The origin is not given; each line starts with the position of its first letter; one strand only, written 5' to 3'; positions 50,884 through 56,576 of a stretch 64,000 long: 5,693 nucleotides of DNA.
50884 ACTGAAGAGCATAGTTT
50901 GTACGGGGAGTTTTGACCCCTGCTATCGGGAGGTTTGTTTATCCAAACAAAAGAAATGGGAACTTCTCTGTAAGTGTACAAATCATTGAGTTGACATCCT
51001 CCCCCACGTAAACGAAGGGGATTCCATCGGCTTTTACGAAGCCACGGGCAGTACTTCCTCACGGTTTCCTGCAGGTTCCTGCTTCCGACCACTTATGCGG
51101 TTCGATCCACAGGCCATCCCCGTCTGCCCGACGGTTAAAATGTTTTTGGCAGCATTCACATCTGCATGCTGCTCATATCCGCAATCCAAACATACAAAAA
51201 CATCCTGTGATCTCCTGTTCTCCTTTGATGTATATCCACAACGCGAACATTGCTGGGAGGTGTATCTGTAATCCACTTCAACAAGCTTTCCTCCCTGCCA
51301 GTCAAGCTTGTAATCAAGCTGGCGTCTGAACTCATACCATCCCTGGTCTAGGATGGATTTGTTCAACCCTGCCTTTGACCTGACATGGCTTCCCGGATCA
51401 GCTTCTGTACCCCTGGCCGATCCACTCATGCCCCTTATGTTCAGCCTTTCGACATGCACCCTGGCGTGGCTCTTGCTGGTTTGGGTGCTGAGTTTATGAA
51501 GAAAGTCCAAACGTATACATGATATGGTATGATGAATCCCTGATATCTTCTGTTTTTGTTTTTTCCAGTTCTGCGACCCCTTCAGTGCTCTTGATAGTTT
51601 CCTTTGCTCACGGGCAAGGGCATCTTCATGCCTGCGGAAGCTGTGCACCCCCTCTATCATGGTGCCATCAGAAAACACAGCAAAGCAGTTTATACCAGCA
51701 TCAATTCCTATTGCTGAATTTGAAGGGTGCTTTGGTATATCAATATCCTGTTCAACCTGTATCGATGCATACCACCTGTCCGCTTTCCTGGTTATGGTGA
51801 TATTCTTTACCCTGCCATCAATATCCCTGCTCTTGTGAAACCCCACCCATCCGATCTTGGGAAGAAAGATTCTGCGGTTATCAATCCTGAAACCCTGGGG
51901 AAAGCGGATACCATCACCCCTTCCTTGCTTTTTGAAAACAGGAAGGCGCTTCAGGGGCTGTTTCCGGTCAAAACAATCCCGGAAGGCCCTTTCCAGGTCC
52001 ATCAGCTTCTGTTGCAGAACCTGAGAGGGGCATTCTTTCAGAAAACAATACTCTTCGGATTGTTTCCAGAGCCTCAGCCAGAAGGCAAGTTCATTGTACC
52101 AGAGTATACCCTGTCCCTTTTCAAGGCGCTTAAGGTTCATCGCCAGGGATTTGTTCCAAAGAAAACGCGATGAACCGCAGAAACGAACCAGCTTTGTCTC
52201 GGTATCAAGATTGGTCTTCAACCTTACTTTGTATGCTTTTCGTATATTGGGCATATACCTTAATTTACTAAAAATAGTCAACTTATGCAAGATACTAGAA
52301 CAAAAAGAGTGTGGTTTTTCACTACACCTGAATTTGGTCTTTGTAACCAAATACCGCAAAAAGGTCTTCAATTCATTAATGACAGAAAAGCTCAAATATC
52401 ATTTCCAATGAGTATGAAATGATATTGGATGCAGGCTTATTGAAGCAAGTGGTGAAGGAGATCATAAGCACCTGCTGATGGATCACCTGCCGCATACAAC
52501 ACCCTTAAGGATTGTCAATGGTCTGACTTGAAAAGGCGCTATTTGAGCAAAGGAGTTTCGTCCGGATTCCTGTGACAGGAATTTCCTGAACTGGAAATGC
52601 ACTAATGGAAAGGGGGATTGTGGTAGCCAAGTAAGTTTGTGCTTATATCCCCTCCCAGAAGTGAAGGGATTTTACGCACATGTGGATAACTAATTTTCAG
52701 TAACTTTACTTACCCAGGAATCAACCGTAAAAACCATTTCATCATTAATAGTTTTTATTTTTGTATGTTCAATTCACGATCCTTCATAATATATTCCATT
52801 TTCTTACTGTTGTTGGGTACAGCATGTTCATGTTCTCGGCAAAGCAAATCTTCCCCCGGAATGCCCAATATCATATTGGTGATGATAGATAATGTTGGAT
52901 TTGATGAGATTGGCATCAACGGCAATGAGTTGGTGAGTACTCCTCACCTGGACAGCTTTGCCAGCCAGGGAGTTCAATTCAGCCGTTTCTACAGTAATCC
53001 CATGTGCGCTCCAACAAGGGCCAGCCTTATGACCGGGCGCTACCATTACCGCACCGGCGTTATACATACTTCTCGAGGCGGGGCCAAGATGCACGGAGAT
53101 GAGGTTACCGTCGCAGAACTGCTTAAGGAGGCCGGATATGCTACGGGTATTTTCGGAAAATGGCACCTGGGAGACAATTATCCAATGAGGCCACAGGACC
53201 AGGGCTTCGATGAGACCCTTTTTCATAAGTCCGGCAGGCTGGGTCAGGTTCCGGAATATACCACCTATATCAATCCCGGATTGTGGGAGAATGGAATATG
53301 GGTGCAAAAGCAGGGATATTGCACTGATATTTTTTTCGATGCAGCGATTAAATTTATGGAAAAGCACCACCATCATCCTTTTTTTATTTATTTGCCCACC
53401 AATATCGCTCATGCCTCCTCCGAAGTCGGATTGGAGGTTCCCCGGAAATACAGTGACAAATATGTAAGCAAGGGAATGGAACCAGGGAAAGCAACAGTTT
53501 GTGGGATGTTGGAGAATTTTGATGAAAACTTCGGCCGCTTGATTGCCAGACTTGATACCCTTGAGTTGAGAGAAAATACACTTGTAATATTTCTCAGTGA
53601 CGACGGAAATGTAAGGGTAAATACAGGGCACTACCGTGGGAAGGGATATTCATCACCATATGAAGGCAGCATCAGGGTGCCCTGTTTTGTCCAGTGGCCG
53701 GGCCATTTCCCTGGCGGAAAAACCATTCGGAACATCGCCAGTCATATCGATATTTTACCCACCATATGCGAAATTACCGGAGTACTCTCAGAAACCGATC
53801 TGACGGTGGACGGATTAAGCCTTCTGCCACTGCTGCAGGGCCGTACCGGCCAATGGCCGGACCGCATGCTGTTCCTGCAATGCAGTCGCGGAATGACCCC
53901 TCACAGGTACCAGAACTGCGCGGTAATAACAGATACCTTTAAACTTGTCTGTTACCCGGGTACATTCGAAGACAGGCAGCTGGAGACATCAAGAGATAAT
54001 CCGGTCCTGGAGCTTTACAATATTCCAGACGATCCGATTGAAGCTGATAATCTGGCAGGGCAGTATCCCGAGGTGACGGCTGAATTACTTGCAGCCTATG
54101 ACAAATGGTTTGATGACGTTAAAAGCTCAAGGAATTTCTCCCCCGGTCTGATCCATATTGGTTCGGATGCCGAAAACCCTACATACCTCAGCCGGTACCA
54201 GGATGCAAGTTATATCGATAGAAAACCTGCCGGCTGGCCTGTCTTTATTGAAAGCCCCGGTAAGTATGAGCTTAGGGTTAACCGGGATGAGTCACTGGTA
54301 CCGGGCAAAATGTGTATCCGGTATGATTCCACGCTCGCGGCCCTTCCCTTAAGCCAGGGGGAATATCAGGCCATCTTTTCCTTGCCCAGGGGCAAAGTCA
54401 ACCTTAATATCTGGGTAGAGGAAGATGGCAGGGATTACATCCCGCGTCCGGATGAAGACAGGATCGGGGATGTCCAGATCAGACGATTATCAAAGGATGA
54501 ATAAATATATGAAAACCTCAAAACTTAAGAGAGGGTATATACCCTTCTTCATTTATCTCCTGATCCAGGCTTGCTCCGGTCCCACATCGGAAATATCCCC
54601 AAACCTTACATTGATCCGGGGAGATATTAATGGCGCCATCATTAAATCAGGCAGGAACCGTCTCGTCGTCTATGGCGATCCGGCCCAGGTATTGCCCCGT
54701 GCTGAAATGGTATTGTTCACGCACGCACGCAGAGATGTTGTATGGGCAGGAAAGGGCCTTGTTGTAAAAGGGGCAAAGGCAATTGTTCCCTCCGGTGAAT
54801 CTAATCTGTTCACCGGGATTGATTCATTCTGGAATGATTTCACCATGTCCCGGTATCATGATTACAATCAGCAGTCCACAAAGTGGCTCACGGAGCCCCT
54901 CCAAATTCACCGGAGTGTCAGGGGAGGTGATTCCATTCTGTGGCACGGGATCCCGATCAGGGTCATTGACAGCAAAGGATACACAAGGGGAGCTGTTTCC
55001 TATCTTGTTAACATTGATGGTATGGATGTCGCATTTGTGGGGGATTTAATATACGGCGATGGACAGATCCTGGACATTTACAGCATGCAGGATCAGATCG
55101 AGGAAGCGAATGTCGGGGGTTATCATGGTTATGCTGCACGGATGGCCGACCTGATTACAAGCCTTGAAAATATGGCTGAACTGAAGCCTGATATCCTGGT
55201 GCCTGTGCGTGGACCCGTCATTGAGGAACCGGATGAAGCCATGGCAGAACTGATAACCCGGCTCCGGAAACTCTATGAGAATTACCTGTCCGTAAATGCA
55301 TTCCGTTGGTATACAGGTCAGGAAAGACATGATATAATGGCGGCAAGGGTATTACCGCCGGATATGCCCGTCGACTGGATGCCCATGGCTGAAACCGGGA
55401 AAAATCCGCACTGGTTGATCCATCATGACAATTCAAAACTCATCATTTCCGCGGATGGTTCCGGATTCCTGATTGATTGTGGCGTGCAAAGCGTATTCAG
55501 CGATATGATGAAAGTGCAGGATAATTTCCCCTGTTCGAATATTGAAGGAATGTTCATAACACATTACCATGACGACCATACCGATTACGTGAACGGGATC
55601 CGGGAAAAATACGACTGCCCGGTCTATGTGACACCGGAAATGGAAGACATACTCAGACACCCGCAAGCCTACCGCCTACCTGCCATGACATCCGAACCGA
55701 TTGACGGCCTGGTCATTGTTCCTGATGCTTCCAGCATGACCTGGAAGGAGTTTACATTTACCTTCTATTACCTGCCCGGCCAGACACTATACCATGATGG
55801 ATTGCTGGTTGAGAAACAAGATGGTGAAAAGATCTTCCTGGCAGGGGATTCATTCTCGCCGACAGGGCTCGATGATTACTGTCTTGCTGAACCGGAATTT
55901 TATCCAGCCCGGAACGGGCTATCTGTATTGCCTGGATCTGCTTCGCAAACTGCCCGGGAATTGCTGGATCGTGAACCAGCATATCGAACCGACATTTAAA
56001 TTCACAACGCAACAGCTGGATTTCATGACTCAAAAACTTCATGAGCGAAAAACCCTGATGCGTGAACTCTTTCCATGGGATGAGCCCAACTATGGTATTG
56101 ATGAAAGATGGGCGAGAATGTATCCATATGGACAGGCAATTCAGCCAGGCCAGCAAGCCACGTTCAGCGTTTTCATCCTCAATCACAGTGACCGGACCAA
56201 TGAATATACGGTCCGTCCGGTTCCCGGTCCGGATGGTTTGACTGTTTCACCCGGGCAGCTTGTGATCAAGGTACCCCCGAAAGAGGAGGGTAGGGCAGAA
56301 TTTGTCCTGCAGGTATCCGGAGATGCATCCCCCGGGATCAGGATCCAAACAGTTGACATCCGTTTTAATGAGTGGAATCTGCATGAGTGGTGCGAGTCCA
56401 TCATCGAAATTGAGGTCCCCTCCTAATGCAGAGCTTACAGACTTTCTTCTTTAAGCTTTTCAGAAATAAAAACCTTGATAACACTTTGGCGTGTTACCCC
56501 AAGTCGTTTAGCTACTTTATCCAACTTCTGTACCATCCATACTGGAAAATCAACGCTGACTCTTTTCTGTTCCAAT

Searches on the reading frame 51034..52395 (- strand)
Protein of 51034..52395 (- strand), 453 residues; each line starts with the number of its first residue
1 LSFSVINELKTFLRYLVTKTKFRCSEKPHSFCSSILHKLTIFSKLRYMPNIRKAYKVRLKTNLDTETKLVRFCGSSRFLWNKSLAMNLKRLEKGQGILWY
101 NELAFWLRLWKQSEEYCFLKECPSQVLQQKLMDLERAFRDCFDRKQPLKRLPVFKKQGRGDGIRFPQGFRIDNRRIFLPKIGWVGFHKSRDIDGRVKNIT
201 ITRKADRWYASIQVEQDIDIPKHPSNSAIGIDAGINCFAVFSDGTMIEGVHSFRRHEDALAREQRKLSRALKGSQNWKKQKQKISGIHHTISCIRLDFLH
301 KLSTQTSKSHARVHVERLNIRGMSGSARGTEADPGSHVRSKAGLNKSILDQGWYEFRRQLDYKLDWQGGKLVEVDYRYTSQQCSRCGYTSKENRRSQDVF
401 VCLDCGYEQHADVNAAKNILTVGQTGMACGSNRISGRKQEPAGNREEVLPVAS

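Call 5: search_protein_families(library=pfam, proteins=[window:51034-52395:-], max_evalue=0.01)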
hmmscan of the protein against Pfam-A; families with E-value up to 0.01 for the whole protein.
window:51034-52395:- (453 aa): 4 families
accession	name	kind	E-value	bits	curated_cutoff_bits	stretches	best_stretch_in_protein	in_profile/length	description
PF01385.25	OrfB_IS605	-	2.8e-26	92.5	30.5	1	211-325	1-118/120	Probable transposase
PF07282.18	Cas12f1-like_TNB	-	3.8e-25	88.2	26.3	1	353-419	1-60/60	Cas12f1-like, TNB domain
PF12323.14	HTH_OrfB_IS605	-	2.1e-09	37.2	21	1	48-95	1-46/47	Helix-turn-helix domain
PF24458.1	DUF7573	-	0.0088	16.4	30.2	0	376-405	5-36/39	Domain of unknown function (DUF7573)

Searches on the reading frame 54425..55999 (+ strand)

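Call 6: search_protein_families(library=pfam, proteins=[window:54425-55999:+], max_evalue=0.01)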
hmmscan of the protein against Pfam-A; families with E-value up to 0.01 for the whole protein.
window:54425-55999:+ (524 aa): 4 families
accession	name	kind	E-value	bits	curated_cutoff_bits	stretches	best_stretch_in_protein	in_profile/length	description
PF00753.33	Lactamase_B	-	8.3e-13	49.1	22.7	1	341-514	11-182/196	Metallo-beta-lactamase superfamily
PF12706.13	Lactamase_B_2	-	4e-07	30.3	27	1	348-476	3-143/200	Beta-lactamase superfamily domain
PF19583.5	ODP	-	0.0001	22.7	27.2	1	336-415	4-84/194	ODP family beta lactamase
PF23023.1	Anti-Pycsar_Apyc1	-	0.0024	17.8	50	1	336-390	20-71/250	Anti-Pycsar protein Apyc1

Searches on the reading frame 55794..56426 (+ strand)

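Call 7: search_protein_families(library=pfam, proteins=[window:55794-56426:+], max_evalue=0.01)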
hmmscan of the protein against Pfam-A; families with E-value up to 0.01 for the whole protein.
window:55794-56426:+ (210 aa): 2 families
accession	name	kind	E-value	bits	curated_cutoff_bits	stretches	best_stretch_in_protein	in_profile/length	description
PF10633.15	NPCBM_assoc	-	0.0014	19.2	24.4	1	117-190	2-76/78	NPCBM-associated, NEW3 domain of alpha-galactosidase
PF11614.14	FixG_C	-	0.0065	17.1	25.6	0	124-183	35-94/119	IG-like fold at C-terminal of FixG, putative oxidoreductase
